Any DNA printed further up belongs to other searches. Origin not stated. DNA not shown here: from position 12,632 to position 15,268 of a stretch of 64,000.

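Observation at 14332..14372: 41-nt hypervariable patch in the YcaO domain that co-varies with the core peptide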

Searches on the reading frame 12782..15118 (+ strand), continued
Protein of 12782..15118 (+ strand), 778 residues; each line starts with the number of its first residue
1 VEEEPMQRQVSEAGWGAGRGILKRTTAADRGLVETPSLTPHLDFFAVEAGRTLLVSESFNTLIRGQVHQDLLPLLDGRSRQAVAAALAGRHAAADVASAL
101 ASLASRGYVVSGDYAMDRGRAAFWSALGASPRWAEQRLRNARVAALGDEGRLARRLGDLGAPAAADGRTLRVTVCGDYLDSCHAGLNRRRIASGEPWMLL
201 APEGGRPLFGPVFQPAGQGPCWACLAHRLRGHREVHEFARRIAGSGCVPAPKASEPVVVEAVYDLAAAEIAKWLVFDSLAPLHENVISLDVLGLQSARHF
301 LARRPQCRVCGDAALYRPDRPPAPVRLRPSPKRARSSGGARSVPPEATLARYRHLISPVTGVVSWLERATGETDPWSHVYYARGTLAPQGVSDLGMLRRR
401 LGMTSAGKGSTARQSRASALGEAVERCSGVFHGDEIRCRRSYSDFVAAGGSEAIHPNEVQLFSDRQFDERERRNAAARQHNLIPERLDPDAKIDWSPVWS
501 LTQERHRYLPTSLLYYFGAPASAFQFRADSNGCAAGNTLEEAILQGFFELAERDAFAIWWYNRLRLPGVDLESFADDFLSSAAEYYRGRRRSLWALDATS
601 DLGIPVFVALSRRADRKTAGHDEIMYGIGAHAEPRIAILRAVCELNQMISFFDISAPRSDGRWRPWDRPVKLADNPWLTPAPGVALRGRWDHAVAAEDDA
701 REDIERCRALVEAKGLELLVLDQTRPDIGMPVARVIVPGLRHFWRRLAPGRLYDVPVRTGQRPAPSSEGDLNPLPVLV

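Call 35: predict_structure(alignment_id=A1)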
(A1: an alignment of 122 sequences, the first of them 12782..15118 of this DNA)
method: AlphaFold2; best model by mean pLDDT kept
length: 778 residues; sequences in the alignment: 122
mean_pLDDT: 82.3   pTM: 0.84
mean pLDDT of the five models: 82.3, 76.3, 73.2, 73.2, 70.8
residues with pLDDT >= 90: 308; 70-90: 334; 50-70: 102; < 50: 34
segments of 3 or more residues with pLDDT < 50: 1-18, 519-524, 656-659, 745-747
pLDDT, mean of each block of 10 residues (from residue 1): 28 40 93 94 94 93 95 95 95 95 95 93 94 91 87 88 65 90 90 91 90 84 89 78 72 78 93 90 91 89 86 81 89 69 87 90 88 79 70 71 82 90 77 73 83 74 69 66 75 88 89 51 50 86 91 87 92 92 90 94 91 76 89 92 87 56 67 91 94 83 93 89 76 83 53 75 80 70
secondary structure, 60 per line:
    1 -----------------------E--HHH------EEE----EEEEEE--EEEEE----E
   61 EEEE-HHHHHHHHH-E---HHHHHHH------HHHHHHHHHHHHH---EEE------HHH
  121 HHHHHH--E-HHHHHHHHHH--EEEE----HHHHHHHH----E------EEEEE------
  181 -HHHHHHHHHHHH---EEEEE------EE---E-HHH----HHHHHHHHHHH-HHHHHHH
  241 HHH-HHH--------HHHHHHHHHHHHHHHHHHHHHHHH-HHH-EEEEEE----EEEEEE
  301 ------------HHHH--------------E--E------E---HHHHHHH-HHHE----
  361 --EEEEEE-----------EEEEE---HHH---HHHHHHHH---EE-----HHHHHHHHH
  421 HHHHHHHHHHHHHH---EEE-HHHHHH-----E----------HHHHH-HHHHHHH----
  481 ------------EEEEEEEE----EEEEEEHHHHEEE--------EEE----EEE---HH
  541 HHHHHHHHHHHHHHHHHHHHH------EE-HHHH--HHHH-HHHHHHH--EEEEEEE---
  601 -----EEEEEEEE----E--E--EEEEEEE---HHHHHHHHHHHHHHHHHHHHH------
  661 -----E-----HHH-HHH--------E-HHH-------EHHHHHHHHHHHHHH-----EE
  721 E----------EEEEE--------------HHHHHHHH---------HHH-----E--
elements in order (helices of 4 or more, strands of 3 or more residues): E36-38 E43-48 E51-55 E60-64 H66-74 H80-86 H93-105 E109-111 H118-126 H131-140 E143-146 H151-158 E170-174 H182-193 E197-201 H222-232 H234-243 H256-279 E285-290 E295-300 H313-316 H345-351 E363-368 E380-384 H394-401 H412-434 E438-440 H442-447 H464-468 H470-476 E493-500 E505-510 H511-514 E515-517 E526-528 E533-535 H539-561 H571-574 H577-580 H582-588 E591-597 E606-613 E624-630 H634-654 H700-713 E719-721 E732-736 H751-758

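Call 36: search_solved_structures(query=window:12782-15118:+, max_evalue=0.001, show_alignments=3)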
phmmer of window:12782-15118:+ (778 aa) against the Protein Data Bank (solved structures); distinct sequences matched with E-value up to 0.001: 5.
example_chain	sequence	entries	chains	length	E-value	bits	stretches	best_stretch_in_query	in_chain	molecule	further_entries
4v1t_A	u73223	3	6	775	2e-161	542.3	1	38-776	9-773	LYND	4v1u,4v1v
4bs9_A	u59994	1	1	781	1.1e-151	510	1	38-776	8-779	TRUD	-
7u58_A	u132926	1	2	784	4.2e-146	491.6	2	246-776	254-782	MusD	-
6pe3_A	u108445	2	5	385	5.4e-14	54.7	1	482-660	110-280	Uncharacterized protein MJ1094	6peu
6ci7_A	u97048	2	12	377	1.9e-11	46.3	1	471-743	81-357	YcaO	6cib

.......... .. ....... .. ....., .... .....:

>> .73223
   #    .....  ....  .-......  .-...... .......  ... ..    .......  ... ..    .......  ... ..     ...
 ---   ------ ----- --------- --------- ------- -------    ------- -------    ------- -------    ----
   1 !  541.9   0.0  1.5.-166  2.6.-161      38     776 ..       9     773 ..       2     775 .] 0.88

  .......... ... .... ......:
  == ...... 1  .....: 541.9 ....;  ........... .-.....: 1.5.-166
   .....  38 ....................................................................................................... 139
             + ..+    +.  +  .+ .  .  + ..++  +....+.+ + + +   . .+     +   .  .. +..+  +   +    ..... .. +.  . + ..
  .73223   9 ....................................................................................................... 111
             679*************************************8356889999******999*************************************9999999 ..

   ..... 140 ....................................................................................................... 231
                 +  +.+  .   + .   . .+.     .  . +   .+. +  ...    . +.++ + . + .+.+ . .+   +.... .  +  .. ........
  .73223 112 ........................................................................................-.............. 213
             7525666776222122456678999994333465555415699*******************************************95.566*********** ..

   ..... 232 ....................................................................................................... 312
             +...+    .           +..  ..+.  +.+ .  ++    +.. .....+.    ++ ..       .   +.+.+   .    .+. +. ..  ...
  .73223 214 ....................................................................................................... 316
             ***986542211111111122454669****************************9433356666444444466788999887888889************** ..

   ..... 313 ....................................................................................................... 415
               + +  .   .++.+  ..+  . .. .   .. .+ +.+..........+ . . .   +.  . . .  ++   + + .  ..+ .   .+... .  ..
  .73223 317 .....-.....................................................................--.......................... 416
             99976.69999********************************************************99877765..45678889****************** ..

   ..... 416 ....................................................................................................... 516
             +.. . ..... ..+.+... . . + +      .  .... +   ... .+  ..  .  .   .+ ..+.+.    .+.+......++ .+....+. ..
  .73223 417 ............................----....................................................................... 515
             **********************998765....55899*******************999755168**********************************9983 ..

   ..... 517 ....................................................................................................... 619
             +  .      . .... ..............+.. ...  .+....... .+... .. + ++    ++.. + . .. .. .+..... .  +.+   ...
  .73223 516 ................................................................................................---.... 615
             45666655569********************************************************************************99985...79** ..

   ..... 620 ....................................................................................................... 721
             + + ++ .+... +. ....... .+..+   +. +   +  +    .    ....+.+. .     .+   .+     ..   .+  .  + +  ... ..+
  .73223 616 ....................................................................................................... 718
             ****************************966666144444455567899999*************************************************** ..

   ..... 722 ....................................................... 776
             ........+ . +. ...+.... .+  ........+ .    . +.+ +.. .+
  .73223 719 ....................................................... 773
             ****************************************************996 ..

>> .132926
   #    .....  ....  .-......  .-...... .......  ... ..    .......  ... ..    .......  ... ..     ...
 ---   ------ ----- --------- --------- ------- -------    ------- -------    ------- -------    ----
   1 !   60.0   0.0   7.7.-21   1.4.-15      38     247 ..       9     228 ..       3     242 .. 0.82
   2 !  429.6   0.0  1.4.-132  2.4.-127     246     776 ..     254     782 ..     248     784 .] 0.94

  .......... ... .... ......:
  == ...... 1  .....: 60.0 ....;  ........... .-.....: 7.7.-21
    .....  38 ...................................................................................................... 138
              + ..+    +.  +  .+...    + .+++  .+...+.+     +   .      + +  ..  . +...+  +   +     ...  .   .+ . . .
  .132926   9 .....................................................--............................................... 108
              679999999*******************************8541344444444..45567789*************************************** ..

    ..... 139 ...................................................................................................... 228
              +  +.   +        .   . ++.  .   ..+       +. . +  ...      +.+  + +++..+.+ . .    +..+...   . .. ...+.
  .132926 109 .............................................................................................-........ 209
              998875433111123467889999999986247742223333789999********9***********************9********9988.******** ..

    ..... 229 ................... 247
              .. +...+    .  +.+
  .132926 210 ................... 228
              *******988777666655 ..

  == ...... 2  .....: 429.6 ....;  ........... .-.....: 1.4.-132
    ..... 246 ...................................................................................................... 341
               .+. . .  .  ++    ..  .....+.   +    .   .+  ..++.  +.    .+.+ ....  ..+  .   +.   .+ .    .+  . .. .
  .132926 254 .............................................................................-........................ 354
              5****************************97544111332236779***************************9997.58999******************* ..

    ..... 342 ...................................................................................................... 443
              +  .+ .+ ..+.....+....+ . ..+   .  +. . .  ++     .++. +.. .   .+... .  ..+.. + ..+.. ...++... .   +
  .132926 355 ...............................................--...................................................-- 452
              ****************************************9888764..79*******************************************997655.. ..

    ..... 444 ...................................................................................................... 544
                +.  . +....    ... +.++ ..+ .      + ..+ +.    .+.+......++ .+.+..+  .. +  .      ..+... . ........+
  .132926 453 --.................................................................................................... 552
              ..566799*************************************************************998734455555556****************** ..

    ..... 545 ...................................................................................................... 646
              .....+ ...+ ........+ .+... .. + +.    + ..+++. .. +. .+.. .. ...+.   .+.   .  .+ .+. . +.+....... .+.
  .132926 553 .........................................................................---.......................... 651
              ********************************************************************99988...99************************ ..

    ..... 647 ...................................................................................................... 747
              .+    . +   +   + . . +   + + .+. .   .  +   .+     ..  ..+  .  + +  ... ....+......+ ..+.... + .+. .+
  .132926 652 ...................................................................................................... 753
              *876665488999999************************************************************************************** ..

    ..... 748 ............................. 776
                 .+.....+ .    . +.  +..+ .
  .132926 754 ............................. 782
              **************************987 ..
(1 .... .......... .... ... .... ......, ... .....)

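Call 39: fold_search(model_id=the predicted structure, library=pdb)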
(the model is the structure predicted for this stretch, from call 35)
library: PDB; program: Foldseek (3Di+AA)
matches with E <= 10: 516; with E <= 0.001: 88
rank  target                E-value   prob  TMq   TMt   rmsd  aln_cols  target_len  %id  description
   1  4v1v_A                1.2e-66  1.00  0.83  0.86   4.0       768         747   40  Heterocyclase in complex with substrate and Cofactor (released 2015-01-14)
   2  4v1v_B                3.9e-66  1.00  0.82  0.86   3.9       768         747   40  Heterocyclase in complex with substrate and Cofactor (released 2015-01-14)
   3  4v1u_B                4.3e-66  1.00  0.82  0.86   3.9       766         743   40  Heterocyclase in complex with substrate and Cofactor (released 2015-01-14)
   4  4v1u_A                4.8e-66  1.00  0.82  0.86   3.9       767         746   40  Heterocyclase in complex with substrate and Cofactor (released 2015-01-14)
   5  4v1t_A                4.2e-65  1.00  0.82  0.86   4.0       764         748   40  Heterocyclase in complex with substrate and Cofactor (released 2015-01-14)
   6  4v1t_B                4.5e-65  1.00  0.83  0.86   3.9       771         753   40  Heterocyclase in complex with substrate and Cofactor (released 2015-01-14)
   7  4bs9                  1.6e-56  1.00  0.72  0.80   5.2       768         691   36  Structure of the heterocyclase TruD (released 2013-11-06)
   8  7u58_A                1.1e-50  1.00  0.72  0.85   3.9       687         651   37  YcaO-mediated ATP-dependent peptidase activity in ribosomal peptide biosynthesis (released 2022-11-02)
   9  7u58_B                3.4e-49  1.00  0.71  0.85   3.7       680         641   38  YcaO-mediated ATP-dependent peptidase activity in ribosomal peptide biosynthesis (released 2022-11-02)
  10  6peu_C                8.4e-17  1.00  0.40  0.76   5.1       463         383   18  Structure of YcaO enzyme from Methanocaldococcus jannaschii in complex with peptide (released 2019-11-06)
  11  6pe3                  9.3e-17  1.00  0.39  0.78   4.3       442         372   19  Structure of YcaO enzyme from Methanocaldococcus jannaschii in complex with ATP (released 2020-01-08)
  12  6peu_D                1.0e-16  1.00  0.39  0.77   4.5       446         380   20  Structure of YcaO enzyme from Methanocaldococcus jannaschii in complex with peptide (released 2019-11-06)
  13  6peu_B                1.1e-16  1.00  0.41  0.78   4.4       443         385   20  Structure of YcaO enzyme from Methanocaldococcus jannaschii in complex with peptide (released 2019-11-06)
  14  6peu_A                1.5e-16  1.00  0.40  0.77   4.3       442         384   20  Structure of YcaO enzyme from Methanocaldococcus jannaschii in complex with peptide (released 2019-11-06)
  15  6ci7_F                8.4e-15  1.00  0.35  0.71   5.0       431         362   21  The structure of YcaO from Methanopyrus kandleri bound with AMPPCP and Mg2+ (released 2018-03-21)
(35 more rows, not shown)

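Call 53: find_encoding_contigs(protein=P0121, flank=2000, max_places=3)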
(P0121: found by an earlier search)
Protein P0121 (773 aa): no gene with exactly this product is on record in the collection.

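Call 56: find_related_loci(query=window:12782-15118:+, collection=metagenome_contigs, flank=6000)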
Query window:12782-15118:+ (778 aa) in metagenome_contigs; peptide patterns used: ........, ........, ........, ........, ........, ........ (x = any residue, [..] = any of these).
104 stretches matched a pattern; 55 encode a relative of the query (tblastn E <= 1e-3); 55 distinct loci.
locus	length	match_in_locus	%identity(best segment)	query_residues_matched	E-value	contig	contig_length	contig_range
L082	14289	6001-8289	63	20-777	0e+0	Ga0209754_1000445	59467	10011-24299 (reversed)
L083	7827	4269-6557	63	20-777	0e+0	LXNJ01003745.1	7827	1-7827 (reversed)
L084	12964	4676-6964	61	19-777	0e+0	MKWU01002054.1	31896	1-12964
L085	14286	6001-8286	61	22-776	0e+0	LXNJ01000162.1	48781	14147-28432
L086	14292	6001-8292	62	20-777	0e+0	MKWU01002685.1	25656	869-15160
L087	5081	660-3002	61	4-777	0e+0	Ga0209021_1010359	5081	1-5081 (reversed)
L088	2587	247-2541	62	17-777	0e+0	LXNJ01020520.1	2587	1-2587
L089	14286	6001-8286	58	20-777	0e+0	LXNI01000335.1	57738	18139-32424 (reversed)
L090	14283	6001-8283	61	20-777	0e+0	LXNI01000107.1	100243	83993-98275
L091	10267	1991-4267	61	20-777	0e+0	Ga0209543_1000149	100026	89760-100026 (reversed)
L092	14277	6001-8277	62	19-777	0e+0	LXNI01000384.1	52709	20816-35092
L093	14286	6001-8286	61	22-777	0e+0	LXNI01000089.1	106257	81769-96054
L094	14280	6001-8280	62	19-777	0e+0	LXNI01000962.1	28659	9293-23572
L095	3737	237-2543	57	11-777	0e+0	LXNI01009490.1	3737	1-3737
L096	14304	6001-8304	57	16-777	0e+0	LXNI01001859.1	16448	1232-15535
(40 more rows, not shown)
